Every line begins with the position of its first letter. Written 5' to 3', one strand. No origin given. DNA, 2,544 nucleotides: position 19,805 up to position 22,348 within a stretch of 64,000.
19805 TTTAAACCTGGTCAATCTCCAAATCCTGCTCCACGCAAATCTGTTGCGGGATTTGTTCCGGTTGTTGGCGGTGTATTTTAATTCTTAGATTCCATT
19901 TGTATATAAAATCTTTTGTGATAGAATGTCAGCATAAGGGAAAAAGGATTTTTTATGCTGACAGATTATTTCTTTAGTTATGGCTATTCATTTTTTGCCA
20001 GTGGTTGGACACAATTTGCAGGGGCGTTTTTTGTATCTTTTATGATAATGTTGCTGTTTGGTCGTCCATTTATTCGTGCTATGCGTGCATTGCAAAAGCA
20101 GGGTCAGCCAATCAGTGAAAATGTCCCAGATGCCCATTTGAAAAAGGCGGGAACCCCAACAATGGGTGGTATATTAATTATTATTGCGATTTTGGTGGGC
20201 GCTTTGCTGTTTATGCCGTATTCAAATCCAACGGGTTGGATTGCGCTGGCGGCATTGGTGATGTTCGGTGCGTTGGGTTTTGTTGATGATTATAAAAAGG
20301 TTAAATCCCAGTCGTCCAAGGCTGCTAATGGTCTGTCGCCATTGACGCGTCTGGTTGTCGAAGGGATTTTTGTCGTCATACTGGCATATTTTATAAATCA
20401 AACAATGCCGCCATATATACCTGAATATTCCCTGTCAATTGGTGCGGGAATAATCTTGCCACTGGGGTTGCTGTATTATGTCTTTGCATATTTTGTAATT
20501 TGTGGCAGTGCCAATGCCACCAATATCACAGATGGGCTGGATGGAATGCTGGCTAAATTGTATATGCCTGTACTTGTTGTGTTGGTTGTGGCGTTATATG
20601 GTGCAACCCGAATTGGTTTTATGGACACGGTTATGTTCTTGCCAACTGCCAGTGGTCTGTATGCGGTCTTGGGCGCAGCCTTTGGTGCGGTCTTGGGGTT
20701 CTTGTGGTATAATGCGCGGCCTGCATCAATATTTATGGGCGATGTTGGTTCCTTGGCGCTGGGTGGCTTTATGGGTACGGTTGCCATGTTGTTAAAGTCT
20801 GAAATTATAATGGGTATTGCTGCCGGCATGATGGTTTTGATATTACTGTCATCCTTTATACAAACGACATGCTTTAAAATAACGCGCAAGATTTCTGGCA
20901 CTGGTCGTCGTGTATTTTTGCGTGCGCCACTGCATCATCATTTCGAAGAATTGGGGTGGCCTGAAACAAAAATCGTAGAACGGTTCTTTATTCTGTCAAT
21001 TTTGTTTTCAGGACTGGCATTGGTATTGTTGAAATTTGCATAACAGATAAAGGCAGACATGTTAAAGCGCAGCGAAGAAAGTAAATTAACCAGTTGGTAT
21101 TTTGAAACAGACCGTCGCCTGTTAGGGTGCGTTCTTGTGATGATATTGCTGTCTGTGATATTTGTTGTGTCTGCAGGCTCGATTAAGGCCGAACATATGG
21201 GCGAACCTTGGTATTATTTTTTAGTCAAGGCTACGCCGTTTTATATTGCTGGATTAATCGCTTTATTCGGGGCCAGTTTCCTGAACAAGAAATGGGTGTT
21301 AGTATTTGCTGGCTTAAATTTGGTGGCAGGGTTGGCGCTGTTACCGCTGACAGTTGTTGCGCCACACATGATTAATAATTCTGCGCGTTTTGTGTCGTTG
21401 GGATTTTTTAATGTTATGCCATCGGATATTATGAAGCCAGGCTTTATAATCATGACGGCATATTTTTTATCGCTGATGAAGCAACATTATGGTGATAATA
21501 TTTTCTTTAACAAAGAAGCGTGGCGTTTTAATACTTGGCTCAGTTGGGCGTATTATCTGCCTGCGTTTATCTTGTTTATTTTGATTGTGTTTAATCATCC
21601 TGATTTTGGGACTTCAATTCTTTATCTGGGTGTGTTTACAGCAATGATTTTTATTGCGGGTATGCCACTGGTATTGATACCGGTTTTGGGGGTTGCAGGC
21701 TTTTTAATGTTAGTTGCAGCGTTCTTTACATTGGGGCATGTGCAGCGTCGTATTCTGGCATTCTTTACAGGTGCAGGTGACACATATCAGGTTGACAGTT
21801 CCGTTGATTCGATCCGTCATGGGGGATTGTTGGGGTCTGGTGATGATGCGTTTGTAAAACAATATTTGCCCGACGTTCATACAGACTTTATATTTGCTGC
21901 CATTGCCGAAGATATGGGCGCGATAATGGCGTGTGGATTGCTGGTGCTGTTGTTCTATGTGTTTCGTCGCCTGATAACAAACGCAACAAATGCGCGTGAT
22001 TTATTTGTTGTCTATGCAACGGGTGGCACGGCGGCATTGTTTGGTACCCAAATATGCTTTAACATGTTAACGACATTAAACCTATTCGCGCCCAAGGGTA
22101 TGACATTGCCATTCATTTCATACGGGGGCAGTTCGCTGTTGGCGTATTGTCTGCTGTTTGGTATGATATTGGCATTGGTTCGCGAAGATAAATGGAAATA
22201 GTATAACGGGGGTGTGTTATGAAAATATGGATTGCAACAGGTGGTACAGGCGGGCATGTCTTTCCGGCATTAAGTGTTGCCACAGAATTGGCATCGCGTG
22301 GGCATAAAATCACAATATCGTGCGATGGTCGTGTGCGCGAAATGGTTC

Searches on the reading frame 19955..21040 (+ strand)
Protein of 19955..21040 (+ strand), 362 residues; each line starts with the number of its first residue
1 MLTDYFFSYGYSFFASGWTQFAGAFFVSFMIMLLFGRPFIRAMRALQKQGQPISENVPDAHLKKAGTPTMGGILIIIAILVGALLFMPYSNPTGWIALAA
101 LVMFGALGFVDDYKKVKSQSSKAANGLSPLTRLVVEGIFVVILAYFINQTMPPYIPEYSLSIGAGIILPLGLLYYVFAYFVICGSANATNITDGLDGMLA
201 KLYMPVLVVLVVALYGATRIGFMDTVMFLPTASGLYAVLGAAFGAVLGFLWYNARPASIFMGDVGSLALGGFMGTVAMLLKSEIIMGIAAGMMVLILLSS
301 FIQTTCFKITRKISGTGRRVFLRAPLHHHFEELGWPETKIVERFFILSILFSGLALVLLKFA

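Call 37: search_protein_families(library=pfam, proteins=[window:19955-21040:+], max_evalue=0.00001)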
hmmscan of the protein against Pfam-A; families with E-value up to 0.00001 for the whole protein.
window:19955-21040:+ (362 aa): 2 families
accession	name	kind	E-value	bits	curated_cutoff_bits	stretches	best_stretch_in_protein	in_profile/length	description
PF00953.26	Glycos_transf_4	-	2.7e-28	99.4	27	1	96-280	3-159/160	Glycosyl transferase family 4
PF10555.14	MraY_sig1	-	3.9e-06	26.5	20.1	0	64-76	1-13/13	Phospho-N-acetylmuramoyl-pentapeptide-transferase signature 1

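Call 69: find_encoding_contigs(protein=window:19955-21040:+, flank=10000, max_places=1)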
Protein window:19955-21040:+ (362 aa): 9 contigs read that carry it; 1 place shown.
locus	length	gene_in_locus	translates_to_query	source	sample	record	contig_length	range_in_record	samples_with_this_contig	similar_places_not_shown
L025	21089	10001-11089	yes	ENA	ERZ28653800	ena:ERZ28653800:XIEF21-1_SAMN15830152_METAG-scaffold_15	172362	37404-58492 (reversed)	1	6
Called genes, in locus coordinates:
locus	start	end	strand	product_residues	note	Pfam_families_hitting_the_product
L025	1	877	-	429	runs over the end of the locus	-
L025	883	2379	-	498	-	-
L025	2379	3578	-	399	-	-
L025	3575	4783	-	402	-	-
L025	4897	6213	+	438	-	-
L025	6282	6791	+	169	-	-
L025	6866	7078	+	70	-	PF01197:Ribosomal_L31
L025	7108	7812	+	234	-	PF00459:Inositol_P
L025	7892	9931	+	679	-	PF00912:Transgly, PF00905:Transpeptidase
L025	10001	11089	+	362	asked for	PF10555:MraY_sig1 (weak), PF00953:Glycos_transf_4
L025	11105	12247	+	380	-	PF01098:FTSW_RODA_SPOVE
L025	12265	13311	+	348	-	PF03033:Glyco_transf_28, PF04101:Glyco_tran_28_C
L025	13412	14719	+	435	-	-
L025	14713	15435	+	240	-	PF18912:DZR_2, PF00156:Pribosyltran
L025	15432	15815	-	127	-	-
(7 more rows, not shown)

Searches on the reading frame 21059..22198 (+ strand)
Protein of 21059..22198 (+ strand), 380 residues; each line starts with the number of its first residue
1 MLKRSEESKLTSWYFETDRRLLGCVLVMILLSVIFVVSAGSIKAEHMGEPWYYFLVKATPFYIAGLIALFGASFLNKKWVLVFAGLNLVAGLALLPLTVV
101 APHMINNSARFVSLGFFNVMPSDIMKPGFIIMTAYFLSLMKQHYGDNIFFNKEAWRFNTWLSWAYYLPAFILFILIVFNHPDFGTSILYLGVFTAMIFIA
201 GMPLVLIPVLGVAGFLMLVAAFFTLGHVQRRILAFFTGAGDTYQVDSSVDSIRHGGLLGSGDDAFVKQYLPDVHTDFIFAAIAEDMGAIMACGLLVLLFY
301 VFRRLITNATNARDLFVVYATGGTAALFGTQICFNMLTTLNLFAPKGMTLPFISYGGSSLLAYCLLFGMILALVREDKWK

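Call 37: search_protein_families(library=pfam, proteins=[window:21059-22198:+], max_evalue=0.00001)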
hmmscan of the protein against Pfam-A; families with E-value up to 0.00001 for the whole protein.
window:21059-22198:+ (380 aa): 1 family
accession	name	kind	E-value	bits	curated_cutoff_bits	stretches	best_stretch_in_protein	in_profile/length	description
PF01098.24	FTSW_RODA_SPOVE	-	2.6e-55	188.3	26.4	1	22-377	5-354/356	Cell cycle protein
